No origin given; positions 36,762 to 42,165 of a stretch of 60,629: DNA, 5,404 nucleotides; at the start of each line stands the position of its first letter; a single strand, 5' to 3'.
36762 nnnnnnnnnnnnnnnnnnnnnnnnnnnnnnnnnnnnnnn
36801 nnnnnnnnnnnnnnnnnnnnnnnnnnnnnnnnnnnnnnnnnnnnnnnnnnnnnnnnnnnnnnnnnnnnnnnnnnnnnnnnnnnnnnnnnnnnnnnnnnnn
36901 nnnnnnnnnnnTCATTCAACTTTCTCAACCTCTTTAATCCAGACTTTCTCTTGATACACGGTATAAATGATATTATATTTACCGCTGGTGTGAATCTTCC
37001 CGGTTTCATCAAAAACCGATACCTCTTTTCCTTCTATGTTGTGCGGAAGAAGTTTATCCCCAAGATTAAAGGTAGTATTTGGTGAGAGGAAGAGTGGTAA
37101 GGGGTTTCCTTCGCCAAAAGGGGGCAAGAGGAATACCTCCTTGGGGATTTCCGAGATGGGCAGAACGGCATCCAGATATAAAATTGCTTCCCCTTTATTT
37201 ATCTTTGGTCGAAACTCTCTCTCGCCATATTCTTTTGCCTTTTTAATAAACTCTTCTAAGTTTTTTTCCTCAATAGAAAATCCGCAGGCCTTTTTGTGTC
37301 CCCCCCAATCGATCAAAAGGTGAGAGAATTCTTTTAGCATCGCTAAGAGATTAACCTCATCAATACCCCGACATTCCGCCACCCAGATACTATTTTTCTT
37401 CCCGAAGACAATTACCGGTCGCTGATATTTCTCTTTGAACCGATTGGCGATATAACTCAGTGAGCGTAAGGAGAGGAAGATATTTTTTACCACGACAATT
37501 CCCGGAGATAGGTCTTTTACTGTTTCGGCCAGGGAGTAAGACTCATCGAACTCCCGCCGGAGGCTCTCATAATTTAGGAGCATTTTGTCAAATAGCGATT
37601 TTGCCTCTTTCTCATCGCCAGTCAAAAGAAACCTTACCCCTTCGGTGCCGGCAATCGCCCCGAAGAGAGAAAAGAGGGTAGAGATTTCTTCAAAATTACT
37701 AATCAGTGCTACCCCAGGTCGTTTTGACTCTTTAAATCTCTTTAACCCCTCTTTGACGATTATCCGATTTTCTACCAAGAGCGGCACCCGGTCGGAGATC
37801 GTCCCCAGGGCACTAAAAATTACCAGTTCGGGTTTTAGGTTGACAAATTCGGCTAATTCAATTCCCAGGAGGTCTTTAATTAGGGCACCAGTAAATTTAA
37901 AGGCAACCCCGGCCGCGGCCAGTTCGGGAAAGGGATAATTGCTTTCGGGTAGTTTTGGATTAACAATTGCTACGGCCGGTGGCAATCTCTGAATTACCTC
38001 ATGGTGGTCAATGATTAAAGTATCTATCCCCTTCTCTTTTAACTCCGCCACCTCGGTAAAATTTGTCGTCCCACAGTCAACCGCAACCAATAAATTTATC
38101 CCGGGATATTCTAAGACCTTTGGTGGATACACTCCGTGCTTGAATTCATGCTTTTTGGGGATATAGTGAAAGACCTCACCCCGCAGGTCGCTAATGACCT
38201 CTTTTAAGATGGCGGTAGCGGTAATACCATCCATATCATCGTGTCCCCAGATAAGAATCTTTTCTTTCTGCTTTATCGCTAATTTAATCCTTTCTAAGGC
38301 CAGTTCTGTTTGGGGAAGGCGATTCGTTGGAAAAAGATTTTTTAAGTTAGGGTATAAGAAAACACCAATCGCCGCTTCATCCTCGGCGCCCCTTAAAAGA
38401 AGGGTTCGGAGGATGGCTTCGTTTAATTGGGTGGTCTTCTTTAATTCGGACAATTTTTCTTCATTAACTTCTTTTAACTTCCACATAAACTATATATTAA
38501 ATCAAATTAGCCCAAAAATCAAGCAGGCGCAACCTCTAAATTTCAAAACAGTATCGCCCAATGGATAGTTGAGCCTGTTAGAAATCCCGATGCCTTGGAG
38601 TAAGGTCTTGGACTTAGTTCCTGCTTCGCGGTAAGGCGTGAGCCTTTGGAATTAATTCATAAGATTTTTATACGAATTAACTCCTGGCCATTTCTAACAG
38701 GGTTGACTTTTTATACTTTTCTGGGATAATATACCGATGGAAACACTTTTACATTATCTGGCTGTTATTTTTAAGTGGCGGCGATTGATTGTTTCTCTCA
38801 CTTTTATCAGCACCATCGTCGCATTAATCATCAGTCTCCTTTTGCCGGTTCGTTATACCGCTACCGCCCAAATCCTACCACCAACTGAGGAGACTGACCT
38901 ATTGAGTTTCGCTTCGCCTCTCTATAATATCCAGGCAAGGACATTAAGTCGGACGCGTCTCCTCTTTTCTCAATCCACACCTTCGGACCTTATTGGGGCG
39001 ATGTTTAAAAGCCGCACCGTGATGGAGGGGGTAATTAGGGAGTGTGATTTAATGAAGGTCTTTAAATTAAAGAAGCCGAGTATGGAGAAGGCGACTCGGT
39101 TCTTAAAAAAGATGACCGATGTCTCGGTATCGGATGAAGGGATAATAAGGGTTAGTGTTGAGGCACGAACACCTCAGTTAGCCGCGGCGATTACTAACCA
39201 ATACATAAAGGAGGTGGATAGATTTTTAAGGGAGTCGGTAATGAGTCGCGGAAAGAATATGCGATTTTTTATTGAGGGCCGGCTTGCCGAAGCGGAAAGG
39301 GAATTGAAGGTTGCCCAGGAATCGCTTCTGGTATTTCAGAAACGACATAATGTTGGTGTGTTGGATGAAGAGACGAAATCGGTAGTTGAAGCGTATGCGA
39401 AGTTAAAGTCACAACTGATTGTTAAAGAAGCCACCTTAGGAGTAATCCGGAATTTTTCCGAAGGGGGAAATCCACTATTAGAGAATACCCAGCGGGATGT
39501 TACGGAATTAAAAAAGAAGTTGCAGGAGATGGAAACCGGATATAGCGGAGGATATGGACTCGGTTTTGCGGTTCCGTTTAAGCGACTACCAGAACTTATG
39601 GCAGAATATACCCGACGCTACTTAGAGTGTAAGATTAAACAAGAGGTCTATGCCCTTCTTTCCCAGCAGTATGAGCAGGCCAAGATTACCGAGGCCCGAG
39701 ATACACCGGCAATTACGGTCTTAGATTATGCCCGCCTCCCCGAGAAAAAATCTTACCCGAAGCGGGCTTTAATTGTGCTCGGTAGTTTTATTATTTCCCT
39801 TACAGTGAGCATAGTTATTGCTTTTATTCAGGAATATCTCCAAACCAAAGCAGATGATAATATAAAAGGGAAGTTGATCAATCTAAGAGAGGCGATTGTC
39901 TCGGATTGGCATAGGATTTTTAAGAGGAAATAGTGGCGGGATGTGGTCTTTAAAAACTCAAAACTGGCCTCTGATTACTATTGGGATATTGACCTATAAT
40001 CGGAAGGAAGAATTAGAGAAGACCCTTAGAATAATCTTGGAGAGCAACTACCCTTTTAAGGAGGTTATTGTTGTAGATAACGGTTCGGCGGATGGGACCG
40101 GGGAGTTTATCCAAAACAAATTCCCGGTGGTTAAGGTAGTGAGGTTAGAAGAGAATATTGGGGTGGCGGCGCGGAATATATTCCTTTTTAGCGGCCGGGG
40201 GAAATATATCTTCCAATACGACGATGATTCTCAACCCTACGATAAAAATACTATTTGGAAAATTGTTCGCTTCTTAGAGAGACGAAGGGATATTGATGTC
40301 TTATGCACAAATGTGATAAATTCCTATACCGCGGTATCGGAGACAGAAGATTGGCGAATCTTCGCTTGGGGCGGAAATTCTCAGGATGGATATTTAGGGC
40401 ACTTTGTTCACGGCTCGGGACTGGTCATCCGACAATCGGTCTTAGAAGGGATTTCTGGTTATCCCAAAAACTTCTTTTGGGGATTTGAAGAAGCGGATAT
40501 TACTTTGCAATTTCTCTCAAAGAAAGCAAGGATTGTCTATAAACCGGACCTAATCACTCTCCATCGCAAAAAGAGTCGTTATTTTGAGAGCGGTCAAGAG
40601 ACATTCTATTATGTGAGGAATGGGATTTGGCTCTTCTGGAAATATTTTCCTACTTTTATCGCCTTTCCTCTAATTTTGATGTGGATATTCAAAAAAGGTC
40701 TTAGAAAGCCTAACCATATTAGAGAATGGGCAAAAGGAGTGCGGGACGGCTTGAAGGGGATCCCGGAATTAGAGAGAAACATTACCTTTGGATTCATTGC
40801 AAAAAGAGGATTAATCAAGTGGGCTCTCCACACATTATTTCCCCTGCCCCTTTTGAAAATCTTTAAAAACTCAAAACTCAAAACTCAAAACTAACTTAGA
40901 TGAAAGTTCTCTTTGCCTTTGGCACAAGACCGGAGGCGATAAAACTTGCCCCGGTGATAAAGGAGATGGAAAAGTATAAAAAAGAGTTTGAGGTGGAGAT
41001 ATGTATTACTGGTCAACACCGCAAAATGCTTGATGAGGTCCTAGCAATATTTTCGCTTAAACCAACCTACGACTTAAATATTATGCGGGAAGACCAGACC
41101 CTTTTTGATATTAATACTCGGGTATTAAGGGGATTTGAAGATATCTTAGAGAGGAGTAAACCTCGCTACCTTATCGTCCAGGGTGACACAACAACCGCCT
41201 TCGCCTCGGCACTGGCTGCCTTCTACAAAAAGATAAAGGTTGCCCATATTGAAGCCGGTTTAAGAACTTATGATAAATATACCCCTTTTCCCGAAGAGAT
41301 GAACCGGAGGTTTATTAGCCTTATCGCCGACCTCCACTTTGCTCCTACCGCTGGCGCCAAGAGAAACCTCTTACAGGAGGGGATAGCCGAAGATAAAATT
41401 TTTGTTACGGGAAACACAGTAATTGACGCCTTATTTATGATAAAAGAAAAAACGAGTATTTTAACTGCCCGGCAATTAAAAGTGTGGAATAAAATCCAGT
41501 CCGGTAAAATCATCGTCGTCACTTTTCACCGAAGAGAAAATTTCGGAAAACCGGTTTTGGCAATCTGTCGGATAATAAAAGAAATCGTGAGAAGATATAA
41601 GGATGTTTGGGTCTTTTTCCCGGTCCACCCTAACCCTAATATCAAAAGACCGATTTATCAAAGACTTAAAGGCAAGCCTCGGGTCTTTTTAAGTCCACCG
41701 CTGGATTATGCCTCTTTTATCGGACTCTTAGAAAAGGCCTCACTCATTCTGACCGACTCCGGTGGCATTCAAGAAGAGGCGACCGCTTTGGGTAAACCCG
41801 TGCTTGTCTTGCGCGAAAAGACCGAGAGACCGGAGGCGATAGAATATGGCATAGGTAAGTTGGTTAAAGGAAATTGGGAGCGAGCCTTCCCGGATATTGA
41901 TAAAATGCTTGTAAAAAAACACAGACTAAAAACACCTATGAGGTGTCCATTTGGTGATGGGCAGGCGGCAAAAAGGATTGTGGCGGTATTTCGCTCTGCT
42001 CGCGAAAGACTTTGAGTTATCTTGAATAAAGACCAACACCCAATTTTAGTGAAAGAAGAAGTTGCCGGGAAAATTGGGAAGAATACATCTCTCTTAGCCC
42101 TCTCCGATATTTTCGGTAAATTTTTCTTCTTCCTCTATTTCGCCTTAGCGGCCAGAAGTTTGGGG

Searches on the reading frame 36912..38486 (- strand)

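Call 53: search_protein_families(library=pfam, proteins=[window:36912-38486:-], max_evalue=0.0001)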
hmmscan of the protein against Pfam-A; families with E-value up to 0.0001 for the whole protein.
window:36912-38486:- (524 aa): 2 families
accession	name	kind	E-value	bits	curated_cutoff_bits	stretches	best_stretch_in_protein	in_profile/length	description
PF01368.27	DHH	-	1.1e-20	74.6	28.1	1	76-199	1-102/125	DHH family, N-terminal domain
PF02272.25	DHHA1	-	4e-11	43.7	25.9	1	341-420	16-99/102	DHHA1 domain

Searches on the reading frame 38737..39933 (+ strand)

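Call 53: search_protein_families(library=pfam, proteins=[window:38737-39933:+], max_evalue=0.0001)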
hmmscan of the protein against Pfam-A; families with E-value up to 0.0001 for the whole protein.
window:38737-39933:+ (398 aa): 2 families
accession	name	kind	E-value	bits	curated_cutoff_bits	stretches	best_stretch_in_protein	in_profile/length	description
PF13807.11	GNVR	-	6e-10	39.3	27.7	1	298-366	13-81/82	G-rich domain on putative tyrosine kinase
PF02706.20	Wzz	-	3.4e-09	37.3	25.5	1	4-102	5-90/91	Chain length determinant protein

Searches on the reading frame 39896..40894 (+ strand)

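Call 54: search_protein_families(library=pfam, proteins=[window:39896-40894:+], max_evalue=0.0001)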
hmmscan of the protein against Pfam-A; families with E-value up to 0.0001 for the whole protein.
window:39896-40894:+ (332 aa): 2 families
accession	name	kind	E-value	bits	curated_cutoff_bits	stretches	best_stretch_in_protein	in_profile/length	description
PF00535.33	Glycos_transf_2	-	4.1e-21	76.1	23.3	1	29-184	2-165/168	Glycosyl transferase family 2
PF13641.12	Glyco_tranf_2_3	-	1.5e-08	35.4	27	1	27-228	3-216/230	Glycosyltransferase like family 2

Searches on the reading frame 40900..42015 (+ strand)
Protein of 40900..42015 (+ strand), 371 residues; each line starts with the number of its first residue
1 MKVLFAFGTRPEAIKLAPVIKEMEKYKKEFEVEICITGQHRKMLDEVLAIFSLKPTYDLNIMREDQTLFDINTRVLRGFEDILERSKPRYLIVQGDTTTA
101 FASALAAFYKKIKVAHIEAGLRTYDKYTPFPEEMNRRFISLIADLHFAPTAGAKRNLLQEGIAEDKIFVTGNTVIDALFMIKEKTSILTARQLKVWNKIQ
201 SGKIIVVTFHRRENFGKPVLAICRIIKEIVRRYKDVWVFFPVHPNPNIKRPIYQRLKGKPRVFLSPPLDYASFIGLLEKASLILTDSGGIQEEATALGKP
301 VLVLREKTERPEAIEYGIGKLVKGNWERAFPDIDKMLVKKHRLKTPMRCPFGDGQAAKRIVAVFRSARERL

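Call 54: search_protein_families(library=pfam, proteins=[window:40900-42015:+], max_evalue=0.0001)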
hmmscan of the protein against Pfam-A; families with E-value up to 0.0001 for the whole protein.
window:40900-42015:+ (371 aa): 1 family
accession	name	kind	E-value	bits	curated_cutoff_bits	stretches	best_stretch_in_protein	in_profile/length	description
PF02350.25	Epimerase_2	-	5.8e-111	371.1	30.6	1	27-363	6-345/347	UDP-N-acetylglucosamine 2-epimerase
